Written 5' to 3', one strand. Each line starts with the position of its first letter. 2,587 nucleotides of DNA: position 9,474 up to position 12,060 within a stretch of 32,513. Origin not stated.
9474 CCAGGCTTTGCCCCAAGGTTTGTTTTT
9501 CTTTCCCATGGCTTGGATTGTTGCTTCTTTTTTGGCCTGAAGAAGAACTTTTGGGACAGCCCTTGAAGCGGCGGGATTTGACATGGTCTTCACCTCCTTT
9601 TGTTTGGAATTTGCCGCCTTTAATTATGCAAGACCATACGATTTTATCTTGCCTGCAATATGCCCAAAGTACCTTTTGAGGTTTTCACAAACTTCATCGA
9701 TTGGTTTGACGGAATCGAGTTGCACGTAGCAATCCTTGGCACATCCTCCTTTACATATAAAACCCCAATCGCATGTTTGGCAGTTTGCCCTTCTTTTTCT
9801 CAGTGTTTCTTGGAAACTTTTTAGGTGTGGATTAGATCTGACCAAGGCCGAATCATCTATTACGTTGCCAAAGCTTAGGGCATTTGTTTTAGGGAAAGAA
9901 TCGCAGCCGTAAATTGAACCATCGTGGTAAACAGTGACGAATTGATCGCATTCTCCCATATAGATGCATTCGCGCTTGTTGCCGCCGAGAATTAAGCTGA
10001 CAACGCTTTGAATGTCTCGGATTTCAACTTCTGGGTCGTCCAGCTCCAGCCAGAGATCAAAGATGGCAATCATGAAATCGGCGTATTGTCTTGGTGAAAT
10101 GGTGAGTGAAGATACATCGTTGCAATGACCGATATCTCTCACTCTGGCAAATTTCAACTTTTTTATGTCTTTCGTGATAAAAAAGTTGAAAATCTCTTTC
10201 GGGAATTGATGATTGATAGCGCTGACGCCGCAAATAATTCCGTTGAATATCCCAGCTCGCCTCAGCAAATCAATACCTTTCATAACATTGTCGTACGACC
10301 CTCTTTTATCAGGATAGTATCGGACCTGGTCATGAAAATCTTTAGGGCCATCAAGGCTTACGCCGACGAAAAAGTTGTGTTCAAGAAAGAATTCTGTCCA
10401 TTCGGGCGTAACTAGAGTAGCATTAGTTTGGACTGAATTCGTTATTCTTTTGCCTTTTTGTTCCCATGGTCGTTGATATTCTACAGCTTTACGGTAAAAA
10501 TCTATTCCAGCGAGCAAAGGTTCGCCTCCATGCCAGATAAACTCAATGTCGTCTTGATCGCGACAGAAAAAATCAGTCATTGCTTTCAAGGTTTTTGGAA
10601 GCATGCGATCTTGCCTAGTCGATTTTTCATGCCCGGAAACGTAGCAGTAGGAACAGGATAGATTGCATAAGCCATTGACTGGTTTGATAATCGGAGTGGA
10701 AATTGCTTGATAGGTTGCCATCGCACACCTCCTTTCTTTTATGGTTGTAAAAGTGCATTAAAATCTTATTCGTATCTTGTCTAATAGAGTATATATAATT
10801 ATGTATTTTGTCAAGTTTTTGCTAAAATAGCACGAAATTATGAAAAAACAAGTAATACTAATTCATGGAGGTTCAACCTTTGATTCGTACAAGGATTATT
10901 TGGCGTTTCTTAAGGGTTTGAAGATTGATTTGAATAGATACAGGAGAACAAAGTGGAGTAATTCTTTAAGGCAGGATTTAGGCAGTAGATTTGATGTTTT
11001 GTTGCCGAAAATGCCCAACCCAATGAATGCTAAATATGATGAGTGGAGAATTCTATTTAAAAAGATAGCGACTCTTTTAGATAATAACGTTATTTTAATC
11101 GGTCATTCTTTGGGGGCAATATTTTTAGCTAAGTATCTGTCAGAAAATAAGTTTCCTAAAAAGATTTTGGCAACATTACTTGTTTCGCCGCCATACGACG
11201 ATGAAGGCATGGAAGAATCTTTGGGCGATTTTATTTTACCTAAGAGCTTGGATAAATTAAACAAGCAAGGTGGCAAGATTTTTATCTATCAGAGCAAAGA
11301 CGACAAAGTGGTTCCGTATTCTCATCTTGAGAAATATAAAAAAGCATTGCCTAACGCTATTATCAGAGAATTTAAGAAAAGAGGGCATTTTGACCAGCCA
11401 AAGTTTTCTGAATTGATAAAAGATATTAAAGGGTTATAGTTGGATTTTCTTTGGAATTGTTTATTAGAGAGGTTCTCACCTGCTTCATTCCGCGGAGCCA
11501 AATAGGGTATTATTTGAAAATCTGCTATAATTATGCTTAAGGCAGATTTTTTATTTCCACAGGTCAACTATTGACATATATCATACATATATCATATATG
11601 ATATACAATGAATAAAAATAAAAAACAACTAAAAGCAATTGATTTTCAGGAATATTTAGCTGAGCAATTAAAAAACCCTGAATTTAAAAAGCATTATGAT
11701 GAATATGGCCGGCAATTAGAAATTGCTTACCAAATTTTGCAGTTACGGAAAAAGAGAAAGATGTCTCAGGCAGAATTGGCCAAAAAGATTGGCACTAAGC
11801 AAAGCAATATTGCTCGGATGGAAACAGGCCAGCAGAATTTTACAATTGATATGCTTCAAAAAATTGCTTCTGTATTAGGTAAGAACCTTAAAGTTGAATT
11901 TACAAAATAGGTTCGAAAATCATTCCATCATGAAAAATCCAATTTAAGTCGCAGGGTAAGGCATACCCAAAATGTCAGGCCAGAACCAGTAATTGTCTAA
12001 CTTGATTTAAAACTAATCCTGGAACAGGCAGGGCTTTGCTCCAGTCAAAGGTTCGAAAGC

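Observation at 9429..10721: Unannotated 51-aa peptide with four W-x-(K/N) triplets behind an anSME-like radical SAM/SPASM gene: candidate poly-cyclophane RiPP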

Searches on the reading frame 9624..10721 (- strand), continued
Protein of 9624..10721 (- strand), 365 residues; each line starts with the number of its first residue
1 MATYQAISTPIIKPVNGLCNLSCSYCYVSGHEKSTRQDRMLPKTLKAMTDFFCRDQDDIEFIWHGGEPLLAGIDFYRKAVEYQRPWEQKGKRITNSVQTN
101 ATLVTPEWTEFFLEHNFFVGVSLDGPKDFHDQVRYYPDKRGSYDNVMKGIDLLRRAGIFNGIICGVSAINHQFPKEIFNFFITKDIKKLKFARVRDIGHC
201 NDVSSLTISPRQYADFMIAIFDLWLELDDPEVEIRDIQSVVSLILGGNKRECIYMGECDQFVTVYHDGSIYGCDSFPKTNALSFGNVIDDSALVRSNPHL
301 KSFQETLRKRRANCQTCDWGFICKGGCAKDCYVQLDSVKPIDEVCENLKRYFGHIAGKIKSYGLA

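Call 39: search_protein_families(library=ncbifam, proteins=[P0102, P0101, P0081, P0093, P0019, P0070], max_evalue=1e-30)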
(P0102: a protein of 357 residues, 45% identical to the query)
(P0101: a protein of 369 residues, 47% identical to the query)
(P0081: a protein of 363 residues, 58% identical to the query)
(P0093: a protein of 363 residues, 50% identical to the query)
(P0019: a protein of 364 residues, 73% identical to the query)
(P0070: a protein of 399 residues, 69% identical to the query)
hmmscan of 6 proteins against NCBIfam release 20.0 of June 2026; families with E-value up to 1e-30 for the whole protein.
P0102 (357 aa): 12 families
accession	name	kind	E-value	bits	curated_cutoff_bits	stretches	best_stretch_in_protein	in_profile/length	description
TIGR03942.1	sulfatase_rSAM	equivalog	1.1e-78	264.9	349.45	1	11-354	3-357/363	anaerobic sulfatase maturase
NF041298.1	rSAM_mat_DynA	equivalog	1.1e-70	238.4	450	1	11-354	4-353/356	dynobactin maturation radical SAM/SPASM protein DynA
NF010321.0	PRK13758.1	equivalog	2.1e-58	198.2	441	1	11-348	7-356/370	anaerobic sulfatase-maturase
NF010308.0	PRK13745.1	equivalog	1.3e-57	195.6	484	1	11-351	16-382/412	anaerobic sulfatase-maturation protein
TIGR04261.1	rSAM_GlyRichRpt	subfamily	2.8e-48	164.8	310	1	17-347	5-353/363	cyclophane-forming radical SAM/SPASM peptide maturase GrrM/OscB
NF038005.1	rSAM_mat_DarE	equivalog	1.4e-46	159.2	650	1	16-353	81-431/432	darobactin maturation radical SAM/SPASM protein DarE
NF041300.1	rSAM_mat_DarW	exception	4.8e-46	157.4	650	1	13-354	45-398/415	radical SAM/SPASM peptide maturase DarW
NF041707.1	rSAM_YhhB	equivalog_domain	1.2e-41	142.9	445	1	18-355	11-366/369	cyclophane-forming radical SAM/SPASM peptide maturase YhhB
NF047865.1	rSAM_PapB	equivalog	5.6e-40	137.6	340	1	18-324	12-318/330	PapB family radical SAM/SPASM ranthipeptide maturase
NF041718.1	rSAM_phane_AMC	equivalog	1.5e-39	136.1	425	1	12-345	10-351/362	cyclophane-forming radical SAM peptide maturase AmcB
TIGR04083.1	rSAM_pep_methan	hypoth_equivalog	4.9e-34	117.8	300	1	17-355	9-344/376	TIGR04083 family peptide-modifying radical SAM enzyme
TIGR04269.1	SAM_SPASM_FxsB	subfamily_domain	4.5e-33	114.8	370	1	15-351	8-362/363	FxsB family cyclophane-forming radical SAM/SPASM peptide maturase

P0101 (369 aa): 13 families
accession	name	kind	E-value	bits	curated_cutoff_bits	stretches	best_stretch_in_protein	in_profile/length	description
TIGR03942.1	sulfatase_rSAM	equivalog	8.9e-80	268.5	349.45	1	9-359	3-359/363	anaerobic sulfatase maturase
NF041298.1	rSAM_mat_DynA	equivalog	4e-68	230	450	1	9-359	4-355/356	dynobactin maturation radical SAM/SPASM protein DynA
NF010321.0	PRK13758.1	equivalog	9.2e-57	192.8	441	1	9-357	7-362/370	anaerobic sulfatase-maturase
NF010308.0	PRK13745.1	equivalog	1.2e-53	182.6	484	1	9-356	16-384/412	anaerobic sulfatase-maturation protein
NF041300.1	rSAM_mat_DarW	exception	4.1e-51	174.1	650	1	15-358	49-399/415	radical SAM/SPASM peptide maturase DarW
TIGR04261.1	rSAM_GlyRichRpt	subfamily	5.3e-44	150.7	310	1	16-329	6-332/363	cyclophane-forming radical SAM/SPASM peptide maturase GrrM/OscB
NF041707.1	rSAM_YhhB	equivalog_domain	8.1e-43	146.7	445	1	17-332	12-341/369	cyclophane-forming radical SAM/SPASM peptide maturase YhhB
NF038005.1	rSAM_mat_DarE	equivalog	2.1e-40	138.8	650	1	15-345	82-421/432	darobactin maturation radical SAM/SPASM protein DarE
NF047865.1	rSAM_PapB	equivalog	1.7e-39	136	340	1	15-327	11-319/330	PapB family radical SAM/SPASM ranthipeptide maturase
TIGR04083.1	rSAM_pep_methan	hypoth_equivalog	2.3e-37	128.8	300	1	16-359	9-345/376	TIGR04083 family peptide-modifying radical SAM enzyme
NF041718.1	rSAM_phane_AMC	equivalog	2e-35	122.5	425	1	16-328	15-331/362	cyclophane-forming radical SAM peptide maturase AmcB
TIGR04269.1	SAM_SPASM_FxsB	subfamily_domain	3.4e-33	115.2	370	1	15-350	10-358/363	FxsB family cyclophane-forming radical SAM/SPASM peptide maturase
TIGR04068.1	rSAM_ocin_clost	equivalog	7e-33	114.2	500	0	15-155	92-234/462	Cys-rich peptide radical SAM maturase CcpM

P0081 (363 aa): 12 families
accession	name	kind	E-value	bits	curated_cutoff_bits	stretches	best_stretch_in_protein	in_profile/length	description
TIGR03942.1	sulfatase_rSAM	equivalog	5e-77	259.4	349.45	1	9-357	3-357/363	anaerobic sulfatase maturase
NF041298.1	rSAM_mat_DynA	equivalog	7.3e-72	242.3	450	1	8-357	3-353/356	dynobactin maturation radical SAM/SPASM protein DynA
NF010321.0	PRK13758.1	equivalog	1.1e-55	189.3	441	1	9-357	7-362/370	anaerobic sulfatase-maturase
NF010308.0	PRK13745.1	equivalog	3.3e-51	174.5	484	1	9-355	16-383/412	anaerobic sulfatase-maturation protein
NF041300.1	rSAM_mat_DarW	exception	2.2e-48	165.1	650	1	15-355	49-396/415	radical SAM/SPASM peptide maturase DarW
TIGR04261.1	rSAM_GlyRichRpt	subfamily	1.1e-44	152.9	310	1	15-335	5-337/363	cyclophane-forming radical SAM/SPASM peptide maturase GrrM/OscB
NF047865.1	rSAM_PapB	equivalog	1.7e-43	149.1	340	1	16-330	12-321/330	PapB family radical SAM/SPASM ranthipeptide maturase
NF038005.1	rSAM_mat_DarE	equivalog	2.1e-42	145.4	650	1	15-342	82-417/432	darobactin maturation radical SAM/SPASM protein DarE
NF041718.1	rSAM_phane_AMC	equivalog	6.2e-41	140.6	425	1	9-334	9-336/362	cyclophane-forming radical SAM peptide maturase AmcB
NF041707.1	rSAM_YhhB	equivalog_domain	1.1e-38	133.1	445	1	13-358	8-366/369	cyclophane-forming radical SAM/SPASM peptide maturase YhhB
TIGR04083.1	rSAM_pep_methan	hypoth_equivalog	9.9e-35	120.1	300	1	17-357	10-343/376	TIGR04083 family peptide-modifying radical SAM enzyme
TIGR04269.1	SAM_SPASM_FxsB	subfamily_domain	4.1e-32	111.6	370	1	13-354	8-362/363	FxsB family cyclophane-forming radical SAM/SPASM peptide maturase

P0093 (363 aa): 15 families
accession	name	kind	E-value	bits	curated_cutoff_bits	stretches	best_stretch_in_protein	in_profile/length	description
TIGR03942.1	sulfatase_rSAM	equivalog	5e-88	295.6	349.45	1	9-359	3-359/363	anaerobic sulfatase maturase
NF041298.1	rSAM_mat_DynA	equivalog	8.9e-67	225.6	450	1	7-359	2-355/356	dynobactin maturation radical SAM/SPASM protein DynA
NF010321.0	PRK13758.1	equivalog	4.1e-64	217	441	1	9-352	7-357/370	anaerobic sulfatase-maturase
NF010308.0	PRK13745.1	equivalog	1.8e-53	181.9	484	1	9-351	16-379/412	anaerobic sulfatase-maturation protein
TIGR04261.1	rSAM_GlyRichRpt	subfamily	1.1e-50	172.7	310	1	17-349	7-352/363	cyclophane-forming radical SAM/SPASM peptide maturase GrrM/OscB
NF041707.1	rSAM_YhhB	equivalog_domain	1.1e-49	169.3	445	1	7-359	3-367/369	cyclophane-forming radical SAM/SPASM peptide maturase YhhB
NF041300.1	rSAM_mat_DarW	exception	5.4e-48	163.8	650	1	15-358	49-399/415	radical SAM/SPASM peptide maturase DarW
NF038005.1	rSAM_mat_DarE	equivalog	3.2e-47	161.3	650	1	13-331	80-405/432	darobactin maturation radical SAM/SPASM protein DarE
TIGR04083.1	rSAM_pep_methan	hypoth_equivalog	2.2e-43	148.6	300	1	17-358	10-344/376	TIGR04083 family peptide-modifying radical SAM enzyme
NF041718.1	rSAM_phane_AMC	equivalog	1.4e-42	146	425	1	7-325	7-326/362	cyclophane-forming radical SAM peptide maturase AmcB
NF047865.1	rSAM_PapB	equivalog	1.7e-42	145.9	340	1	13-328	9-318/330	PapB family radical SAM/SPASM ranthipeptide maturase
TIGR04269.1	SAM_SPASM_FxsB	subfamily_domain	2.5e-38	132.1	370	1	10-353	5-361/363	FxsB family cyclophane-forming radical SAM/SPASM peptide maturase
TIGR04496.1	rSAM_XyeB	equivalog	1.1e-33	116.5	450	1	9-351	6-363/385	cyclophane-forming radical SAM/SPASM peptide maturase XyeB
TIGR03978.1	rSAM_paired_1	equivalog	2.3e-31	109.1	370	1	16-358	92-452/466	His-Xaa-Ser system radical SAM maturase HxsB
TIGR03906.1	quino_hemo_SAM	equivalog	5.5e-31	107.7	453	0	8-329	95-417/467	quinohemoprotein amine dehydrogenase maturation protein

P0019 (364 aa): 15 families
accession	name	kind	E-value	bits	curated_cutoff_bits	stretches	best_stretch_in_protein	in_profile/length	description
TIGR03942.1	sulfatase_rSAM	equivalog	4.4e-81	272.8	349.45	1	10-359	3-358/363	anaerobic sulfatase maturase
NF041298.1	rSAM_mat_DynA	equivalog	3.9e-74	249.8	450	1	9-359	3-354/356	dynobactin maturation radical SAM/SPASM protein DynA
NF010321.0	PRK13758.1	equivalog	4.9e-61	206.9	441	1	10-335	7-339/370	anaerobic sulfatase-maturase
NF010308.0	PRK13745.1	equivalog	8.2e-57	193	484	1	10-356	16-383/412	anaerobic sulfatase-maturation protein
TIGR04261.1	rSAM_GlyRichRpt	subfamily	7.9e-52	176.5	310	1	17-333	6-334/363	cyclophane-forming radical SAM/SPASM peptide maturase GrrM/OscB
NF041300.1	rSAM_mat_DarW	exception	2.2e-47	161.8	650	1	17-331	50-371/415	radical SAM/SPASM peptide maturase DarW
NF047865.1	rSAM_PapB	equivalog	3e-46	158.2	340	1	15-329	10-319/330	PapB family radical SAM/SPASM ranthipeptide maturase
NF041707.1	rSAM_YhhB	equivalog_domain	3.8e-44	151.1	445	1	11-337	6-344/369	cyclophane-forming radical SAM/SPASM peptide maturase YhhB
TIGR04083.1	rSAM_pep_methan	hypoth_equivalog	1.8e-42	145.6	300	1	17-332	9-316/376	TIGR04083 family peptide-modifying radical SAM enzyme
NF038005.1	rSAM_mat_DarE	equivalog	2.7e-41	141.7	650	1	17-329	83-403/432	darobactin maturation radical SAM/SPASM protein DarE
TIGR04269.1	SAM_SPASM_FxsB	subfamily_domain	1.9e-39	135.7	370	1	14-353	8-360/363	FxsB family cyclophane-forming radical SAM/SPASM peptide maturase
NF041718.1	rSAM_phane_AMC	equivalog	3.3e-37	128.4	425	1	7-331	6-332/362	cyclophane-forming radical SAM peptide maturase AmcB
TIGR03906.1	quino_hemo_SAM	equivalog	1.3e-35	122.9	453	0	10-148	96-237/467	quinohemoprotein amine dehydrogenase maturation protein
TIGR04064.1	rSAM_nif11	equivalog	9.7e-33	113.6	518.7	0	14-152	84-224/459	nif11-like peptide radical SAM maturase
TIGR04068.1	rSAM_ocin_clost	equivalog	4.8e-31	108.1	500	0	13-185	89-267/462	Cys-rich peptide radical SAM maturase CcpM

P0070 (399 aa): 12 families
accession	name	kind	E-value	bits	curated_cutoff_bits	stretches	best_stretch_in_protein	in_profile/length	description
TIGR03942.1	sulfatase_rSAM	equivalog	3.7e-76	256.6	349.45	1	11-334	3-331/363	anaerobic sulfatase maturase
NF041298.1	rSAM_mat_DynA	equivalog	1.5e-70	238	450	1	10-337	3-328/356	dynobactin maturation radical SAM/SPASM protein DynA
NF010321.0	PRK13758.1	equivalog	1.6e-59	201.9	441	1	11-329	7-332/370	anaerobic sulfatase-maturase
NF010308.0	PRK13745.1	equivalog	2.4e-55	188.1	484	1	11-334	16-359/412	anaerobic sulfatase-maturation protein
TIGR04261.1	rSAM_GlyRichRpt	subfamily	1.1e-49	169.4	310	1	17-327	5-327/363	cyclophane-forming radical SAM/SPASM peptide maturase GrrM/OscB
NF041300.1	rSAM_mat_DarW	exception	1.4e-46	159.2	650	1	11-344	44-384/415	radical SAM/SPASM peptide maturase DarW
TIGR04083.1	rSAM_pep_methan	hypoth_equivalog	7.3e-44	150.1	300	1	14-335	6-318/376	TIGR04083 family peptide-modifying radical SAM enzyme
NF047865.1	rSAM_PapB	equivalog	3.7e-41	141.4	340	1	18-328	12-317/330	PapB family radical SAM/SPASM ranthipeptide maturase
NF041707.1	rSAM_YhhB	equivalog_domain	4.5e-39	134.4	445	1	16-327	9-333/369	cyclophane-forming radical SAM/SPASM peptide maturase YhhB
NF041718.1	rSAM_phane_AMC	equivalog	1.1e-38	133.2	425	1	11-326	9-326/362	cyclophane-forming radical SAM peptide maturase AmcB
TIGR04269.1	SAM_SPASM_FxsB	subfamily_domain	2e-36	125.8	370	1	15-327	8-333/363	FxsB family cyclophane-forming radical SAM/SPASM peptide maturase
NF038005.1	rSAM_mat_DarE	equivalog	3.2e-36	125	650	1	16-337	81-410/432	darobactin maturation radical SAM/SPASM protein DarE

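Call 49: find_related_loci(query=A2, collection=metagenome_contigs, flank=3000)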
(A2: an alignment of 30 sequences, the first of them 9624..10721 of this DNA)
Query A2 (365 aa) in metagenome_contigs; peptide patterns used: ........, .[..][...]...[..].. (x = any residue, [..] = any of these).
600 stretches matched a pattern (row limit reached: there are more); 563 encode a relative of the query (tblastn E <= 1e-3); the best 80 are kept; 80 distinct loci.
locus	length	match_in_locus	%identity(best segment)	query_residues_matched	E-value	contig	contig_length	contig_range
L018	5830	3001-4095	87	1-365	0e+0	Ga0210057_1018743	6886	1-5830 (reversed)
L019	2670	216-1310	83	1-365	0e+0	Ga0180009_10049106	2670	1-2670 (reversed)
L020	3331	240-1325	74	4-365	0e+0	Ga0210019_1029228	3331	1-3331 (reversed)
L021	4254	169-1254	74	4-365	0e+0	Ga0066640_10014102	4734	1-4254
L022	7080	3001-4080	73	5-364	0e+0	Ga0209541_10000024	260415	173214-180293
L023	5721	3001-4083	73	4-364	0e+0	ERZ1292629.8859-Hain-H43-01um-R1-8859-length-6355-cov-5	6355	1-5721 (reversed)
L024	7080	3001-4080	73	5-364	0e+0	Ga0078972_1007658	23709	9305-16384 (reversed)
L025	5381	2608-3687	72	5-364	0e+0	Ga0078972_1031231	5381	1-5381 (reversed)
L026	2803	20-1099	72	5-364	0e+0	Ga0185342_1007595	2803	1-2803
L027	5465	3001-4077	72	5-363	0e+0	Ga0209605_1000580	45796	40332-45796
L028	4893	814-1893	71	5-364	0e+0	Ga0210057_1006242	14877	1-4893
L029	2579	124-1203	71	5-364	0e+0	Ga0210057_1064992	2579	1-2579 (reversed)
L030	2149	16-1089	70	4-361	0e+0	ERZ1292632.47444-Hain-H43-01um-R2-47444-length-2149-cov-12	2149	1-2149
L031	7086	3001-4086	69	3-364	2e-178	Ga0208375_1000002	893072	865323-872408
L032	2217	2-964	74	45-364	2e-177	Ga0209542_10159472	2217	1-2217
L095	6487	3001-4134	31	11-361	1e-58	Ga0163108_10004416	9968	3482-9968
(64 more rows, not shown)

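Call 72: find_encoding_contigs(protein=P0018, flank=1500, max_places=1)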
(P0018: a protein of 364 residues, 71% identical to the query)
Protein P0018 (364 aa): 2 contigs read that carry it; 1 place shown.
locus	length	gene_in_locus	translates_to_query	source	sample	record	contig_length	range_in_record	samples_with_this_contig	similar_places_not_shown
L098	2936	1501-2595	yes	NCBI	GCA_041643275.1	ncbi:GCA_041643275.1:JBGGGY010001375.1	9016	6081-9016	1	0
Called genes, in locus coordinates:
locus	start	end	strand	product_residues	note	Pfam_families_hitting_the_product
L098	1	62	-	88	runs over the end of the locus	PF00312:Ribosomal_S15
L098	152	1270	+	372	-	PF23459:S1_RRP5 (faint), PF21543:CvfB_2nd (faint), PF00575:S1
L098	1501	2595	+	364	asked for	PF04055:Radical_SAM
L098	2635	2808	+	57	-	-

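Call 73: find_encoding_contigs(protein=P0044, flank=1500, max_places=1)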
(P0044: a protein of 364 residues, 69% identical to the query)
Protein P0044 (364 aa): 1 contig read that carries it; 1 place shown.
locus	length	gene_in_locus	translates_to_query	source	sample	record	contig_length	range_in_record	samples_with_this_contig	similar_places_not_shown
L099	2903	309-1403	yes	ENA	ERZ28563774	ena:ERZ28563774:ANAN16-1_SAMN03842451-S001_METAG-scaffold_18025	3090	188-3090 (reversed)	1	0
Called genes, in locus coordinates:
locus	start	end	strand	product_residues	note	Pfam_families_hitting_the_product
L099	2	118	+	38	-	?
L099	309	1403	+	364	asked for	PF04055:Radical_SAM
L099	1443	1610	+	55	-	-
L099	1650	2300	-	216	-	-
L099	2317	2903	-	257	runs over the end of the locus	?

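Call 74: find_encoding_contigs(protein=P0086, flank=1500, max_places=1)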
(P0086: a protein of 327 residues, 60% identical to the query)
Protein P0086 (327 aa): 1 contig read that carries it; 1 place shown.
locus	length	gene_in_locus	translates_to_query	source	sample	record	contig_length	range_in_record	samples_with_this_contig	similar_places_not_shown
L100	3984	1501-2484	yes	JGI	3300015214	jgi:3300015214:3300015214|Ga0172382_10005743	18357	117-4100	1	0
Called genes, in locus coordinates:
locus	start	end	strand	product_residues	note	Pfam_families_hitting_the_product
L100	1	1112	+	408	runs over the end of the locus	?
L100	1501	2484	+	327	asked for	PF04055:Radical_SAM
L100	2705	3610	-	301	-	-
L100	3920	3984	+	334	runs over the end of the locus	PF00571:CBS (weak), PF01769:MgtE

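Call 75: find_encoding_contigs(protein=P0070, flank=1500, max_places=1)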
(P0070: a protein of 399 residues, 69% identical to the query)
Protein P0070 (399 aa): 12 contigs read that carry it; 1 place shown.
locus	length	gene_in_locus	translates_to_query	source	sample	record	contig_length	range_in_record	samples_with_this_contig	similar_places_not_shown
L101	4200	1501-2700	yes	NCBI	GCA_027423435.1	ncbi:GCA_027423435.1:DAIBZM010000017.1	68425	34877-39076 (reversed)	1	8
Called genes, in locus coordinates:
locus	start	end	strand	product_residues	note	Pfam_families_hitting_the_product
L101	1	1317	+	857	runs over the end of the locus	-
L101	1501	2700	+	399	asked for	PF04055:Radical_SAM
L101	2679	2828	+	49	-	-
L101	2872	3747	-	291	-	-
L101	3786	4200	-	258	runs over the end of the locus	PF18912:DZR_2, PF00156:Pribosyltran (weak)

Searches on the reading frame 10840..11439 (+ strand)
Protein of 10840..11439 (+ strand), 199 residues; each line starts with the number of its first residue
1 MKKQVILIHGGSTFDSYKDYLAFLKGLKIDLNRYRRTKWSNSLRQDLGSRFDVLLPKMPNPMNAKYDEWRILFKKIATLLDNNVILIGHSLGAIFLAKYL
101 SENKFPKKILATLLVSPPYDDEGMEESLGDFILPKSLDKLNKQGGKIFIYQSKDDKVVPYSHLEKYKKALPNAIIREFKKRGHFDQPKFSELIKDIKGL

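Call 3: search_protein_families(library=pfam, proteins=[window:10840-11439:+], max_evalue=0.01)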
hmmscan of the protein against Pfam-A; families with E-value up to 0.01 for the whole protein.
window:10840-11439:+ (199 aa): 5 families
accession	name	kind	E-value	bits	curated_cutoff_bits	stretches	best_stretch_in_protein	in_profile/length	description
PF06821.19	Ser_hydrolase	-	1.1e-10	42.2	22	1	37-185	13-155/172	Serine hydrolase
PF00561.26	Abhydrolase_1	-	1.9e-10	41.3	25.8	2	139-186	194-241/245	alpha/beta hydrolase fold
PF12697.13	Abhydrolase_6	-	6.7e-05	24.1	26.3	1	5-131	1-107/217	Alpha/beta hydrolase family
PF12695.13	Abhydrolase_5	-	0.00028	21.2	27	0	22-171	3-127/164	Alpha/beta hydrolase family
PF12146.15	Hydrolase_4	-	0.0014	18.4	27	0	82-120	76-112/239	Serine aminopeptidase, S33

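Call 4: search_protein_families(library=ncbifam, proteins=[window:10840-11439:+], max_evalue=0.01)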
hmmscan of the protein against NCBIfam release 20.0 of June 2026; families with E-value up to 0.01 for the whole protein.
window:10840-11439:+ (199 aa): 0 families

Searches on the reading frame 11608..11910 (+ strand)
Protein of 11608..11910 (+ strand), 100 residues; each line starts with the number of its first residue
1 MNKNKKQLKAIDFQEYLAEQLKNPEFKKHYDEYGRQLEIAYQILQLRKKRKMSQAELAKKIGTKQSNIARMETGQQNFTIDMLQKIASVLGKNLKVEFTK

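Call 3: search_protein_families(library=pfam, proteins=[window:11608-11910:+], max_evalue=0.01)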
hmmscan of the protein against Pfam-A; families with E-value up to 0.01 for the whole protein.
window:11608-11910:+ (100 aa): 9 families
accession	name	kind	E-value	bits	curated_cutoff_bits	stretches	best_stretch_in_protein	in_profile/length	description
PF01381.28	HTH_3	-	6.8e-16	58.5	23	1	43-94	1-52/55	Helix-turn-helix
PF13560.12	HTH_31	-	1e-08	35.8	27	1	45-91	8-55/64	Helix-turn-helix domain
PF13443.12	HTH_26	-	5.8e-08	33.3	22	1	44-91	3-51/63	Cro/C1-type HTH DNA-binding domain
PF12844.13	HTH_19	-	7.5e-08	32.6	30.2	1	43-93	4-54/64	Helix-turn-helix domain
PF13744.12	HTH_37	-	9.6e-08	32.2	27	1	36-96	16-77/80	Helix-turn-helix domain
PF22495.2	HTH_92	-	0.00035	20.3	27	1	45-75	2-32/45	RsaL-like HTH domain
PF17762.8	HTH_ParB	-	0.0007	20.1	22.6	1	37-70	6-39/102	ParB HTH domain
PF04545.22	Sigma70_r4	-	0.0045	16.9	24.1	0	42-70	11-39/50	Sigma-70, region 4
PF15731.11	MqsA_antitoxin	-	0.0078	16.8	30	1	36-84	63-115/131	Antitoxin component of bacterial toxin-antitoxin system, MqsA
